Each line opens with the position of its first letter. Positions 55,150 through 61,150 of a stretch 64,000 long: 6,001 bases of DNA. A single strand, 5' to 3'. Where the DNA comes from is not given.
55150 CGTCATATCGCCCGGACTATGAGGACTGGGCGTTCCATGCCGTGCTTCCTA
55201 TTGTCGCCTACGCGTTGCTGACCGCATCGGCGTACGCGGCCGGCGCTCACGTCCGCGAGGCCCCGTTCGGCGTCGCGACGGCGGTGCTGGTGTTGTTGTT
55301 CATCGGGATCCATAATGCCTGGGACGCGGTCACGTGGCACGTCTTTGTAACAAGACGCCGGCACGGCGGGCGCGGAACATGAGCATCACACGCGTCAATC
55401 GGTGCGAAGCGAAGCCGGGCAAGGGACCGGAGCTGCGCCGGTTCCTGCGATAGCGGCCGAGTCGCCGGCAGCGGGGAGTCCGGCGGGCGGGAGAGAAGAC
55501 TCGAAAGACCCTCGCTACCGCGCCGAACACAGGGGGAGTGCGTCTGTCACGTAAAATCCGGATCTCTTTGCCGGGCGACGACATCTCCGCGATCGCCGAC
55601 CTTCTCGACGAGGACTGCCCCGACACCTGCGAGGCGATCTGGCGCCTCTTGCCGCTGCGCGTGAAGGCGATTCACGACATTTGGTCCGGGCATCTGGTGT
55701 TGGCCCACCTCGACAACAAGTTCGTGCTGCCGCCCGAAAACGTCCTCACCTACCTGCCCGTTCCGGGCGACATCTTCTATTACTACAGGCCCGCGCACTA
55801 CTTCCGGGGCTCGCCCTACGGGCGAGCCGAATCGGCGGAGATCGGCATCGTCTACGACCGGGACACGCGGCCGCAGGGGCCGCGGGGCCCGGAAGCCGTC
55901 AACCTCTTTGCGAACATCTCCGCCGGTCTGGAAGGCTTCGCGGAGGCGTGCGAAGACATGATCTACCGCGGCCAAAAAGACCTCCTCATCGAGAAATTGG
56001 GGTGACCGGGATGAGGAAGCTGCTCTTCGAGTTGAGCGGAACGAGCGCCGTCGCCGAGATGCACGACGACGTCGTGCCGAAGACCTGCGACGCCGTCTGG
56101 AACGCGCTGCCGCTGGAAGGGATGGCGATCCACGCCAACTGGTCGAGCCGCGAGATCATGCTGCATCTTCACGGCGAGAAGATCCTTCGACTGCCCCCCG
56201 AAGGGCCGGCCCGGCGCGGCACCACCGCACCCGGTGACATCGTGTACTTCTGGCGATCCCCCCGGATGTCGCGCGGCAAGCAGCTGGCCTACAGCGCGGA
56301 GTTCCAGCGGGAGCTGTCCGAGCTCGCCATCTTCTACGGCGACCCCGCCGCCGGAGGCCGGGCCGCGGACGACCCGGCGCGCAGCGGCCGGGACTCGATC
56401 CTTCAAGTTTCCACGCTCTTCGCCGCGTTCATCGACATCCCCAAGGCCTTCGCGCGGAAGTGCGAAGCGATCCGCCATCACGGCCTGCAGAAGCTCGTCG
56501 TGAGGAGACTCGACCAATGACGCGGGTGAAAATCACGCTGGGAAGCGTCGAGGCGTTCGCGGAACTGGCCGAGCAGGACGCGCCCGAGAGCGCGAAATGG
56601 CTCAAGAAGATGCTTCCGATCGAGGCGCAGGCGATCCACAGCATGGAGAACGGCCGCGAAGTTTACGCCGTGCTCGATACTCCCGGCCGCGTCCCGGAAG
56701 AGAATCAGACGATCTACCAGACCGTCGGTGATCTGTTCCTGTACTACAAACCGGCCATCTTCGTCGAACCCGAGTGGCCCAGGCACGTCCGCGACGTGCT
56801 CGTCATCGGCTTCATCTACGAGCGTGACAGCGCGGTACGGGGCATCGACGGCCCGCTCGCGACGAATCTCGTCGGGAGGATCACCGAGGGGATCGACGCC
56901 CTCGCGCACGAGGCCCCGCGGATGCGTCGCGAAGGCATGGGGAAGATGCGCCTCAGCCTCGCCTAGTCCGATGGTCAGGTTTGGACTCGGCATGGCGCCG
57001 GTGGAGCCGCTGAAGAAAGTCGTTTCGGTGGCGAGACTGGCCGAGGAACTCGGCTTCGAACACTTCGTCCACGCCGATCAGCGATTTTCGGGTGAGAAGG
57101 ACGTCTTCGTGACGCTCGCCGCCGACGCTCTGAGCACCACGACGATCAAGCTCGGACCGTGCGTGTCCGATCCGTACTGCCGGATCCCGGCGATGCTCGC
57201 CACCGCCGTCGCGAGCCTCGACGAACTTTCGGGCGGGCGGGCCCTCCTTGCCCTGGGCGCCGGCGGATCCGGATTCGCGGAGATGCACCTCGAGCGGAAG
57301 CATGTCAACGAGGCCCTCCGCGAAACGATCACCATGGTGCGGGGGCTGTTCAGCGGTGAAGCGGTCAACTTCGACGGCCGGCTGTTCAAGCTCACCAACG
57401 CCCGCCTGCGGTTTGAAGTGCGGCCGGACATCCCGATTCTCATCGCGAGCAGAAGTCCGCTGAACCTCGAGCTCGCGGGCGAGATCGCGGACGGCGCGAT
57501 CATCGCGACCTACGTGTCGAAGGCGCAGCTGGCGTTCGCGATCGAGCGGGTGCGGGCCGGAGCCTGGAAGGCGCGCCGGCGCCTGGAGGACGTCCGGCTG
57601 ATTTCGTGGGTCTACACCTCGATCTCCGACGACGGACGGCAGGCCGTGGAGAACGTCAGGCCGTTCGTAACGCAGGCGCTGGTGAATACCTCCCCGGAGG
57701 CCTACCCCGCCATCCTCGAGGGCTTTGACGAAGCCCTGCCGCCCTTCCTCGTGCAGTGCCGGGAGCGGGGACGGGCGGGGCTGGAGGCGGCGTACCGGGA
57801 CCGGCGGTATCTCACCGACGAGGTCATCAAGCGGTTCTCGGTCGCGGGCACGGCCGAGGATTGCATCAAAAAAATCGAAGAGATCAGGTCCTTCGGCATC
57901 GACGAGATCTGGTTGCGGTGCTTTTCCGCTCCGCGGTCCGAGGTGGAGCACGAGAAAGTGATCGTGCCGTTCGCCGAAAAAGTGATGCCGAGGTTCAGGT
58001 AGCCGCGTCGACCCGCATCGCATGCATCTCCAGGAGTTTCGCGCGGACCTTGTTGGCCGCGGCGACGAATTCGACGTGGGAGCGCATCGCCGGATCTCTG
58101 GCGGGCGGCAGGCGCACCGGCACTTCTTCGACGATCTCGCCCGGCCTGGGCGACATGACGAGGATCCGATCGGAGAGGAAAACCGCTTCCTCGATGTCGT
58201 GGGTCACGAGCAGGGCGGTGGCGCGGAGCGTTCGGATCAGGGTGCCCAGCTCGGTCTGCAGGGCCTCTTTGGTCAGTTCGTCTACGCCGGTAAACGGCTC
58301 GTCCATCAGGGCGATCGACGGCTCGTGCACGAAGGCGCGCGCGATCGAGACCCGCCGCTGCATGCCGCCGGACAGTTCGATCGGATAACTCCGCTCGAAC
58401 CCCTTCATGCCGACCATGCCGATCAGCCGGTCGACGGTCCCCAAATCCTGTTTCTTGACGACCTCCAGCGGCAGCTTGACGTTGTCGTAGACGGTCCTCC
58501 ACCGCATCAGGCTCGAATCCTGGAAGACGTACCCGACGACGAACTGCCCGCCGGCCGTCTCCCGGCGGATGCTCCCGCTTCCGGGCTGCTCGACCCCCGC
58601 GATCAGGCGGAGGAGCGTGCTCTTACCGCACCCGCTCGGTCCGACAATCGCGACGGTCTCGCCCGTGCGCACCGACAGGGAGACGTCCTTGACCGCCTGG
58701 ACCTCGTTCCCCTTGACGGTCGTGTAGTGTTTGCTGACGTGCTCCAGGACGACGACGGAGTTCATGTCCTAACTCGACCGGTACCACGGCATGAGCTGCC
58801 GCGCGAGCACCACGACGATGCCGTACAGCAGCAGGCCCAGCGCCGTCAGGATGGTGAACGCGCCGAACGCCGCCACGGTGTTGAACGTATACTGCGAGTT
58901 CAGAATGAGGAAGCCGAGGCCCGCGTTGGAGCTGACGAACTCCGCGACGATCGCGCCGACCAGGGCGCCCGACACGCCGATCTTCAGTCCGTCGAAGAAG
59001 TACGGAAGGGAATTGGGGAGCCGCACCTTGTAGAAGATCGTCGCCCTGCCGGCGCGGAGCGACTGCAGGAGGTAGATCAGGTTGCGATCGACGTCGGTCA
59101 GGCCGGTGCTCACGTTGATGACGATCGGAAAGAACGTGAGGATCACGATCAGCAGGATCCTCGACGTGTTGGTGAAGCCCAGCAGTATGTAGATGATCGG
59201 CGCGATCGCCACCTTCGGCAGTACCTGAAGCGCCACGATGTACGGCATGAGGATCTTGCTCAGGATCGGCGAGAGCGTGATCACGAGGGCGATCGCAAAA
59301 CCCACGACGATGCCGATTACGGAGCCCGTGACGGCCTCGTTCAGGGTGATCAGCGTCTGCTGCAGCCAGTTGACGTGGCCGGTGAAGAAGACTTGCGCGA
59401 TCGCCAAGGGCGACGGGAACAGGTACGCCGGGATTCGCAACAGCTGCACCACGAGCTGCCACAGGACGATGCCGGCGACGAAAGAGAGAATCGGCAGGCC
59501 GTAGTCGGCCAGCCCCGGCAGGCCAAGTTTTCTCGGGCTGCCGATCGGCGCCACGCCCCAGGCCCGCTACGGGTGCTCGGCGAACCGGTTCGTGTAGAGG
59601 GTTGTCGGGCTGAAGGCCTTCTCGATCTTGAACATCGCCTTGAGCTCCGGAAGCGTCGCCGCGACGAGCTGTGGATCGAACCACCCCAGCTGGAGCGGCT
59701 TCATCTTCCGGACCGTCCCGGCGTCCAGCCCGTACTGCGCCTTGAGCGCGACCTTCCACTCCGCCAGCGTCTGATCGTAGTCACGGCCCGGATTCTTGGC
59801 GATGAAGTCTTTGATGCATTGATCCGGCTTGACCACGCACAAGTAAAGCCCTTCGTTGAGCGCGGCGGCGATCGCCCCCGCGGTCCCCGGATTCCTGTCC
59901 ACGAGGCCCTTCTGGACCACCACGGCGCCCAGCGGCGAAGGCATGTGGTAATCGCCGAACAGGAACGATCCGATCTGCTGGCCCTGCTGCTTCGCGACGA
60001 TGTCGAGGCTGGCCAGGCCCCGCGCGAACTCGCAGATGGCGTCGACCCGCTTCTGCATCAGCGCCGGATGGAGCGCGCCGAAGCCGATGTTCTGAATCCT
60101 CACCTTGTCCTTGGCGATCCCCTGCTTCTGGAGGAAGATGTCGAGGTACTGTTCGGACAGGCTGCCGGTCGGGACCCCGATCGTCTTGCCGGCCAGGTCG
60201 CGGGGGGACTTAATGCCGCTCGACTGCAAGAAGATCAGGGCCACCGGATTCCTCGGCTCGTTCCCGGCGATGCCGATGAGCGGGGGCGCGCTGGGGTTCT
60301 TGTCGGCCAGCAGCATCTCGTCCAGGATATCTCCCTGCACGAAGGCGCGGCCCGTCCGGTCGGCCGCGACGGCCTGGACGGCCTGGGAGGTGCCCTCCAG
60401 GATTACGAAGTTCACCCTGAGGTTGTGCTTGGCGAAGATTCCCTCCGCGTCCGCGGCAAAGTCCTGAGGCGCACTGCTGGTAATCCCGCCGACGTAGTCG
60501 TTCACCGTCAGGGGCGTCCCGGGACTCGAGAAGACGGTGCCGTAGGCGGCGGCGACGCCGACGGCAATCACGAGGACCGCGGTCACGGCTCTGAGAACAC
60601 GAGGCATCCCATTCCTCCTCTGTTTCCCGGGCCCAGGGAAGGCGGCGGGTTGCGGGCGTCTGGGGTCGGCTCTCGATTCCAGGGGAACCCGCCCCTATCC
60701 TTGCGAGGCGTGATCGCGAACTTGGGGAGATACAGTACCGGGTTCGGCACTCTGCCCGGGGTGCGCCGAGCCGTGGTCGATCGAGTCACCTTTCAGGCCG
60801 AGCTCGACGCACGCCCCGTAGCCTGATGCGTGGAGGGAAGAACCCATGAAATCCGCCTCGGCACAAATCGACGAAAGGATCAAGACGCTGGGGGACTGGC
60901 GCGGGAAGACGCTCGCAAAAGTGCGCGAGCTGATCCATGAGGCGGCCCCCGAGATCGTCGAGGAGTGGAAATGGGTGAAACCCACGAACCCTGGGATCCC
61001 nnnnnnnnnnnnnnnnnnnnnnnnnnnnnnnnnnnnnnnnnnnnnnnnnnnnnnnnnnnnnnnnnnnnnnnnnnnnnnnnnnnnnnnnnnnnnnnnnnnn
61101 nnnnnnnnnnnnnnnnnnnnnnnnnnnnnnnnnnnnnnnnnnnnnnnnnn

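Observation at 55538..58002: Three tandem, translationally coupled cyclophilin-like (probable DUF3830) paralogs fused into an operon with an LLM flavin oxidoreductase, convergent with a NitT/TauT ABC importer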

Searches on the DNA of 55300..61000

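Call 25: search_rna_families(source=window, start=55300, end=61000, threshold=evalue, max_evalue=1)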
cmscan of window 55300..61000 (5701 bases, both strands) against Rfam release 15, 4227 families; matches with E-value up to 1: 0.
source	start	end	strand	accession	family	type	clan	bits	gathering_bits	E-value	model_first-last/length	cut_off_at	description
